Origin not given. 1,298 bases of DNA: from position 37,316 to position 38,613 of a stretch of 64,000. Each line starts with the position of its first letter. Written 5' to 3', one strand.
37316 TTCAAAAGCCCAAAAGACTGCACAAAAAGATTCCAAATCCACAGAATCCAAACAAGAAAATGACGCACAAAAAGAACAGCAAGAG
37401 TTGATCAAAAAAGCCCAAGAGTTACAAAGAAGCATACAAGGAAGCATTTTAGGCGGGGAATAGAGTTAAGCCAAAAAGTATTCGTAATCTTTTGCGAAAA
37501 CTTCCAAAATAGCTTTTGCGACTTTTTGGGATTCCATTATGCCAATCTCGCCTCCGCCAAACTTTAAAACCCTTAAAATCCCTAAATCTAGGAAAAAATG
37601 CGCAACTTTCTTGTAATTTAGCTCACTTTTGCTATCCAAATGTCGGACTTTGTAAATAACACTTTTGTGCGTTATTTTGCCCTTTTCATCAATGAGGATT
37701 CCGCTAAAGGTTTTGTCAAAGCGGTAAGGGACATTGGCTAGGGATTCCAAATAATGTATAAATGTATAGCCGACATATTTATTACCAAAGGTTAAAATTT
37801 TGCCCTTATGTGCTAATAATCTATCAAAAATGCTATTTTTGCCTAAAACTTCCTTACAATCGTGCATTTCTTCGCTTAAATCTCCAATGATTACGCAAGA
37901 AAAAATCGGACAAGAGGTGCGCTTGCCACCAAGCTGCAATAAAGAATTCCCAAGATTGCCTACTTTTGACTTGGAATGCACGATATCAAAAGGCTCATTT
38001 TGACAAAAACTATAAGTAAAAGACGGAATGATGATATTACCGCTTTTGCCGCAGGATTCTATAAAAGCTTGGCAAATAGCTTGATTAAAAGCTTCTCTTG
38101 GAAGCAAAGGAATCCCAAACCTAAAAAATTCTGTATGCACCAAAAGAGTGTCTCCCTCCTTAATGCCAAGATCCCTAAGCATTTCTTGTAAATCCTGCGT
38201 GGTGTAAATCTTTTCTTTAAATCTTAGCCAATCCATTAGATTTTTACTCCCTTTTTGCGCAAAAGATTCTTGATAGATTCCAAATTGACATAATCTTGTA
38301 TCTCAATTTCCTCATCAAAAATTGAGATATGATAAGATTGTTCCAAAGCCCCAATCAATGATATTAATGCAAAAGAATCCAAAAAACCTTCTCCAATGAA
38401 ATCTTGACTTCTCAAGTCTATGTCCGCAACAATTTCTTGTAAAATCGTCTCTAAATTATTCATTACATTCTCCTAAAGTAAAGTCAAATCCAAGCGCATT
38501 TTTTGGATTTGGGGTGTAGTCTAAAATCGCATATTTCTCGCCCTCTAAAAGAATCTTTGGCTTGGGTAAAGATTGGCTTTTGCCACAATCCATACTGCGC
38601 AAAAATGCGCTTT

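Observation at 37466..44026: Seven-gene, translationally coupled adenylation / carrier-protein / AAC(3)-fold / formyltransferase operon: candidate uncharacterised phase-variable (amino)acyl-modification system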

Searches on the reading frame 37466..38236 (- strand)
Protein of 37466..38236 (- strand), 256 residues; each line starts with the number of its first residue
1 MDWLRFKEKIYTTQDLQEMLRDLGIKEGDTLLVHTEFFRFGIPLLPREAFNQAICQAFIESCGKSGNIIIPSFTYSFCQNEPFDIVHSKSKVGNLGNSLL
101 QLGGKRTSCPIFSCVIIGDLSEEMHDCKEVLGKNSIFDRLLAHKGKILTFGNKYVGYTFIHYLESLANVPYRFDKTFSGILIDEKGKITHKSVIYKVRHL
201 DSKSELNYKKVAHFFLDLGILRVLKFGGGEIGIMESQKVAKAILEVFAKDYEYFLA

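Call 6: search_protein_families(library=pfam, proteins=[window:37469-38236:-], max_evalue=0.01)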
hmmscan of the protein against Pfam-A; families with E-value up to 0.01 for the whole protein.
window:37469-38236:- (256 aa): 1 family
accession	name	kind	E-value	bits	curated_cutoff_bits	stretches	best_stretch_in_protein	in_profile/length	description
PF02522.19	Antibiotic_NAT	-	5.7e-24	85.4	25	1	32-246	1-230/232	Aminoglycoside 3-N-acetyltransferase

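Call 7: search_protein_families(library=ncbifam, proteins=[window:37469-38236:-], max_evalue=0.01)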
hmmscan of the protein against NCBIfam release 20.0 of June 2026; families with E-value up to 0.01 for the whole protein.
window:37469-38236:- (256 aa): 5 families
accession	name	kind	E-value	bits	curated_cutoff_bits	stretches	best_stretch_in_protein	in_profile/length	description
NF033082.0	AAC_3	equivalog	2.7e-16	59.7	270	1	12-178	2-186/262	aminoglycoside 3-N-acetyltransferase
NF033080.0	AAC_3_II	subfamily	3.9e-13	49.5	480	1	95-192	100-201/268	AAC(3)-II family aminoglycoside N-acetyltransferase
NF033081.0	AAC_3_IV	equivalog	5.1e-13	49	420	1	15-250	3-229/252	AAC(3)-IV family aminoglycoside N-acetyltransferase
NF033612.0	AAC_3_VIa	exception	2.3e-09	36.9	675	2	105-186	129-213/298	aminoglycoside N-acetyltransferase AAC(3)-VIa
NF033180.1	AAC_3_VIII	exception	5.9e-07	29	560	1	92-211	110-229/286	aminoglycoside N-acetyltransferase AAC(3)-VIII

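Call 8: find_encoding_contigs(protein=window:37466-38236:-, flank=10000, max_places=10)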
Protein window:37466-38236:- (256 aa): 6 contigs read that carry it; 3 places shown.
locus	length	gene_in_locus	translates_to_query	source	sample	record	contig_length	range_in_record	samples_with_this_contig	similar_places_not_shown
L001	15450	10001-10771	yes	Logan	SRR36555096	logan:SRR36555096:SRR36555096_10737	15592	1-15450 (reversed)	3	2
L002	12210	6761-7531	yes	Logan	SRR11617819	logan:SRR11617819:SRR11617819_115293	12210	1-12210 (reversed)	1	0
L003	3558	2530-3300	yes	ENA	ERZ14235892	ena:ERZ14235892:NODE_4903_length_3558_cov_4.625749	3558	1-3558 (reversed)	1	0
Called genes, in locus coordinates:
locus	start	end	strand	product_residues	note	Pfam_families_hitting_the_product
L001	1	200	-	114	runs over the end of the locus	?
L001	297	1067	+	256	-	PF00977:His_biosynth, PF05690:ThiG (faint), PF01207:Dus (faint), PF02581:TMP-TENI (faint)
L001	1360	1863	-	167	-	-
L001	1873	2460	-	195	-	PF16219:DUF4879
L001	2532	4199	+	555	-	PF03193:RsgA_GTPase (faint), PF02463:SMC_N (faint), PF00005:ABC_tran, PF13304:AAA_21 (faint), PF12848:ABC_tran_Xtn, PF00005:ABC_tran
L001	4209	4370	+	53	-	-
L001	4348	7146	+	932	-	PF00501:AMP-binding, PF16254:DUF4910, PF09940:DUF2172, PF16221:HTH_47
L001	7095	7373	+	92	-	-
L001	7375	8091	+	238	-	-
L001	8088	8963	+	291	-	PF02522:Antibiotic_NAT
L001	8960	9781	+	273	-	PF00551:Formyl_trans_N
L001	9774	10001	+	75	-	-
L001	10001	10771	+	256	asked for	PF02522:Antibiotic_NAT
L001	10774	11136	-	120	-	-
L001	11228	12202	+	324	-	PF00005:ABC_tran, PF13304:AAA_21 (faint), PF09383:NIL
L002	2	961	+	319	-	?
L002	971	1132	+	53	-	-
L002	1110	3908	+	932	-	PF00501:AMP-binding, PF16254:DUF4910, PF09940:DUF2172, PF16221:HTH_47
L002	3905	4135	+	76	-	-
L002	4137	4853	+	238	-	-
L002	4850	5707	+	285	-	PF02522:Antibiotic_NAT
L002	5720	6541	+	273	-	PF00551:Formyl_trans_N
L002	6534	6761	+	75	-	-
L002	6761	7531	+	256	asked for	PF02522:Antibiotic_NAT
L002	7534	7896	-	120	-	-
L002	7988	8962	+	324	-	PF00005:ABC_tran, PF13304:AAA_21 (faint), PF09383:NIL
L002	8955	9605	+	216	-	PF00528:BPD_transp_1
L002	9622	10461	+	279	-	PF03180:Lipoprotein_9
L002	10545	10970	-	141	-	PF11396:PepSY_like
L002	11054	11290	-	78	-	-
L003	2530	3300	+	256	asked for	PF02522:Antibiotic_NAT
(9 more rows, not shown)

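Call 35: search_solved_structures(query=window:37469-38236:-, max_evalue=0.001, show_alignments=1)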
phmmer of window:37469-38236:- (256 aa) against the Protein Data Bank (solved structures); distinct sequences matched with E-value up to 0.001: 8.
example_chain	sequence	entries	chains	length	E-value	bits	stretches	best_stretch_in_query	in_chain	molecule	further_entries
6bbr_A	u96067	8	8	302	5.5e-09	39.2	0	103-184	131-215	AAC 3-VI protein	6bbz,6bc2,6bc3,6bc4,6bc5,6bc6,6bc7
6np1_A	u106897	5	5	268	1.1e-08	38.2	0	104-184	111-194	Aminoglycoside N(3)-acetyltransferase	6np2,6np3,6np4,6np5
6nti_A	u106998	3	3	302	1.5e-08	37.8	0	104-184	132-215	Aminoglycoside N(3)-acetyltransferase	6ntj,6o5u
7lao_A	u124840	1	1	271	1.5e-08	37.8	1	82-188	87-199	Aminoglycoside N(3)-acetyltransferase III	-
6mn3_A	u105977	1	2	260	2.5e-05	27.2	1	16-176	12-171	Aminoglycoside N(3)-acetyltransferase, AAC(3)-IVa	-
6mn5_A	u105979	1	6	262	0.00059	22.7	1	16-175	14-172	Aminoglycoside N(3)-acetyltransferase, AAC(3)-IVa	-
6mn4_A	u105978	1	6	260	0.00061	22.7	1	16-175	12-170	Aminoglycoside N(3)-acetyltransferase, AAC(3)-IVa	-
5ht0_A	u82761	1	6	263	0.00074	22.4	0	103-183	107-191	Aminoglycoside acetyltransferase HMB0005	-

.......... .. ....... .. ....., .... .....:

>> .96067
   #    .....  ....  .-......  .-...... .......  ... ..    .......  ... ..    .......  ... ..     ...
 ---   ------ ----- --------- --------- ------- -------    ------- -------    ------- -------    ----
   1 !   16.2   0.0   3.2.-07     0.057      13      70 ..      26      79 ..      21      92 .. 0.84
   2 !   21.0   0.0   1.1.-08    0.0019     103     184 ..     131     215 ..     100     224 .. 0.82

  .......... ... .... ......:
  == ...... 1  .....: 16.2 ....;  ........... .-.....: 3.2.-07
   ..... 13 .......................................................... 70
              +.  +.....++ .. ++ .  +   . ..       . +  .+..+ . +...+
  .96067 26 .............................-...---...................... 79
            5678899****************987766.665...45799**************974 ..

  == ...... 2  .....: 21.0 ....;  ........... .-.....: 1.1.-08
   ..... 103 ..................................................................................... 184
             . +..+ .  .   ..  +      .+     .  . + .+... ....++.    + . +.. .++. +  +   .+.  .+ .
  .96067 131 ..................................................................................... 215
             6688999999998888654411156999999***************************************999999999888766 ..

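Call 42: find_homologous_proteins(query=window:37469-38236:-, max_evalue=0.00001)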
Query window:37469-38236:- (256 aa): 30 proteins with E <= 0.00001 among 356 candidates.
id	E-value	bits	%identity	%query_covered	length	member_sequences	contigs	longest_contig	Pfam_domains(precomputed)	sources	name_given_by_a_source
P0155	2.8e-169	579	100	100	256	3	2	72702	PF02522.20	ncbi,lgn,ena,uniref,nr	ncbi:AAC(3) family N-acetyltransferase [uncultured Helicobacter sp.]|uniref:AAC(3) family N-acetyltr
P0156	8.1e-147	506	87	100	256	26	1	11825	PF02522.20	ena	-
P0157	2.4e-134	465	78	100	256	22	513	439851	PF02522.20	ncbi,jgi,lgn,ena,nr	ncbi:AAC(3) family N-acetyltransferase [Helicobacter sp. UBA3407]|nr:AAC(3) family N-acetyltransfera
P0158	5.6e-113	395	68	100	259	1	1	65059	PF02522.20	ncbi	-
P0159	1.6e-107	377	66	100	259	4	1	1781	PF02522.20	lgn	-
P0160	1.0e-99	351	60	100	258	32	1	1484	PF02522.20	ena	-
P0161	2.6e-94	334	58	100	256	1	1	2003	PF02522.20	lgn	-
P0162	5.1e-91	323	56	100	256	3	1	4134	PF02522.20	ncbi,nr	ncbi:MAG: AAC(3) family N-acetyltransferase [Lachnospiraceae bacterium]|nr:AAC(3) family N-acetyltra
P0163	7.5e-89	316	56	100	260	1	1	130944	PF02522.20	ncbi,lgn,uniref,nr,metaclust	ncbi:acetyltransferase [Helicobacter sp. MIT 11-5569]|uniref:AAC(3) family N-acetyltransferase n=1 T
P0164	9.5e-69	250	73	57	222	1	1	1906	PF02522.20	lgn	-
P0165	9.2e-51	191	65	55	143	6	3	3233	PF02522.20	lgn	-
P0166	3.0e-28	117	34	92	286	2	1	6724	PF02522.20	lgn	-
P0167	3.0e-27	114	33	96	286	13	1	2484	PF02522.20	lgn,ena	-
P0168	1.4e-26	112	34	96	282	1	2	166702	PF02522.20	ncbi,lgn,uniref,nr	ncbi:hypothetical protein CQA66_02130 [Helicobacter aurati]|uniref:Aminoglycoside N(3)-acetyltransfe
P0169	1.5e-26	112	33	94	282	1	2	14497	PF02522.20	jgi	jgi:aminoglycoside 3-N-acetyltransferase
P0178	1.9e-24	105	32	96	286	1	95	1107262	PF02522.20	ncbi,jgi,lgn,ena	-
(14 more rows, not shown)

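Call 44: find_encoding_contigs(protein=P0168, flank=10000, max_places=1)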
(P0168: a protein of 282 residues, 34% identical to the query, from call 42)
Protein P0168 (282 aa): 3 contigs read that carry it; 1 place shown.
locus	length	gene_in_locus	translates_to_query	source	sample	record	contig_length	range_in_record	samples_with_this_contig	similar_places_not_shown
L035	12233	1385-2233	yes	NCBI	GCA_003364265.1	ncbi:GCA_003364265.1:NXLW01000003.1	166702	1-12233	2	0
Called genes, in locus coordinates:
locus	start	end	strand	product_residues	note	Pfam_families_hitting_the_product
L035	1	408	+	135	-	?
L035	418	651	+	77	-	-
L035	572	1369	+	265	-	PF23441:SDR (weak), PF00106:adh_short, PF08659:KR, PF13561:adh_short_C2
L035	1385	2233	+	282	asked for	PF02522:Antibiotic_NAT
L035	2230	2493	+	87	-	-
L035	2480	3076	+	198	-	PF00106:adh_short, PF08659:KR (weak), PF13561:adh_short_C2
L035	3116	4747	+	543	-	PF00501:AMP-binding, PF13193:AMP-binding_C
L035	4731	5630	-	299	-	-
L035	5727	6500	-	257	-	PF03180:Lipoprotein_9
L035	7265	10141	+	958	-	PF01565:FAD_binding_4, PF02913:FAD-oxidase_C, PF12838:Fer4_7 (weak), PF13183:Fer4_8 (weak), PF13534:Fer4_17 (weak)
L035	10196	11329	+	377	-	PF00202:Aminotran_3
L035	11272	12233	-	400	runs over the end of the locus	PF05686:Glyco_transf_90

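Call 45: find_encoding_contigs(protein=P0178, flank=10000, max_places=1)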
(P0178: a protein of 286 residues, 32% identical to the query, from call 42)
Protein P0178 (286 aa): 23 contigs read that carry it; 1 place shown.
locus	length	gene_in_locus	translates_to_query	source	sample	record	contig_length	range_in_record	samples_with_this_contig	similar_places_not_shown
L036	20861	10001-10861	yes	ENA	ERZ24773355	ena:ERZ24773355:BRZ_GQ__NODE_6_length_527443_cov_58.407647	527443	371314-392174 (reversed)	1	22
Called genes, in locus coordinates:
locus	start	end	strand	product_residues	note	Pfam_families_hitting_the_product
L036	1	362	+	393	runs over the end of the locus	PF03721:UDPG_MGDP_dh_N, PF00984:UDPG_MGDP_dh, PF03720:UDPG_MGDP_dh_C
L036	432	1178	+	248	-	PF00535:Glycos_transf_2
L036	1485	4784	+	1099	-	PF13604:AAA_30, PF01443:Viral_helicase1 (weak), PF09848:SLFN-g3_helicase (faint), PF13245:AAA_19, PF01443:Viral_helicase1 (weak), PF13538:UvrD_C_2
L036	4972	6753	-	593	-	PF00884:Sulfatase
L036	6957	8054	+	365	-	-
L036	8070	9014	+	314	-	PF01522:Polysacc_deac_1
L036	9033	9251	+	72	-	-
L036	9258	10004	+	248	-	PF00106:adh_short, PF08659:KR, PF23441:SDR (weak), PF13561:adh_short_C2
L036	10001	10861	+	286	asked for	PF02522:Antibiotic_NAT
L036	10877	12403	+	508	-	PF00501:AMP-binding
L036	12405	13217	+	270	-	PF13673:Acetyltransf_10, PF00583:Acetyltransf_1, PF13508:Acetyltransf_7, PF08445:FR47 (faint)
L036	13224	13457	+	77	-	-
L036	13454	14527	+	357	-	PF08545:ACP_syn_III, PF08541:ACP_syn_III_C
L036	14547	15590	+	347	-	PF03102:NeuB, PF08666:SAF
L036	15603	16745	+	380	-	PF02350:Epimerase_2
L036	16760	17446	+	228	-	PF01128:IspD (weak), PF02348:CTP_transf_3, PF12804:NTP_transf_3 (faint)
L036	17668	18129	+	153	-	PF01797:Y1_Tnp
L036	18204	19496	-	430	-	-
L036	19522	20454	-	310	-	PF01501:Glyco_transf_8, PF18404:Glyco_transf_24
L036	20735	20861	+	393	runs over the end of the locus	PF04932:Wzy_C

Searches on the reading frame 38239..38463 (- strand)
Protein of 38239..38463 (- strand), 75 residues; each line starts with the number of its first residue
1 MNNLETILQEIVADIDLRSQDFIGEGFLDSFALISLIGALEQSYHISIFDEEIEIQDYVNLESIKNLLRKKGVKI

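Call 6: search_protein_families(library=pfam, proteins=[window:38239-38463:-], max_evalue=0.01)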
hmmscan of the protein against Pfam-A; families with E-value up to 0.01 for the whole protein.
window:38239-38463:- (75 aa): 1 family
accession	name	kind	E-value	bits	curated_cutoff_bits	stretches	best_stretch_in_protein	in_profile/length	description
PF00550.31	PP-binding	-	0.0007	20.2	20.8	1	7-64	10-63/67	Phosphopantetheine attachment site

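Call 7: search_protein_families(library=ncbifam, proteins=[window:38239-38463:-], max_evalue=0.01)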
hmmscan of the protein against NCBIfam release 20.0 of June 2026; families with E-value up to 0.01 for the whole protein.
window:38239-38463:- (75 aa): 7 families
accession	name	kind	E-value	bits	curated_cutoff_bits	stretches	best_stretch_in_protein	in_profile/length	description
NF058660.1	cispen_ACP_AmcB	equivalog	0.00051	20.2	80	1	10-70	22-77/80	cispentacin biosynthesis acyl carrier protein AmcB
NF009104.0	PRK12449.1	equivalog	0.0016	18.3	70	1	28-60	37-67/80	acyl carrier protein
NF003464.0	PRK05087.1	equivalog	0.002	18.1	68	1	7-57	10-63/78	D-alanine--poly(phosphoribitol) ligase subunit DltC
NF005798.0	PRK07639.1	equivalog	0.0028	18.1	100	1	27-69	37-79/91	petrobactin biosynthesis protein AsbD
NF005480.0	PRK07081.1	equivalog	0.0033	17.3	72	1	25-67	30-72/83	acyl carrier protein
NF052616.1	ACP_for_OlsHI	equivalog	0.0035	17.7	130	1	21-71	30-80/83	ornithine lipid biosynthesis acyl carrier protein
NF002148.0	PRK00982.1-2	subfamily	0.0066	16.3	71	1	28-55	36-63/79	acyl carrier protein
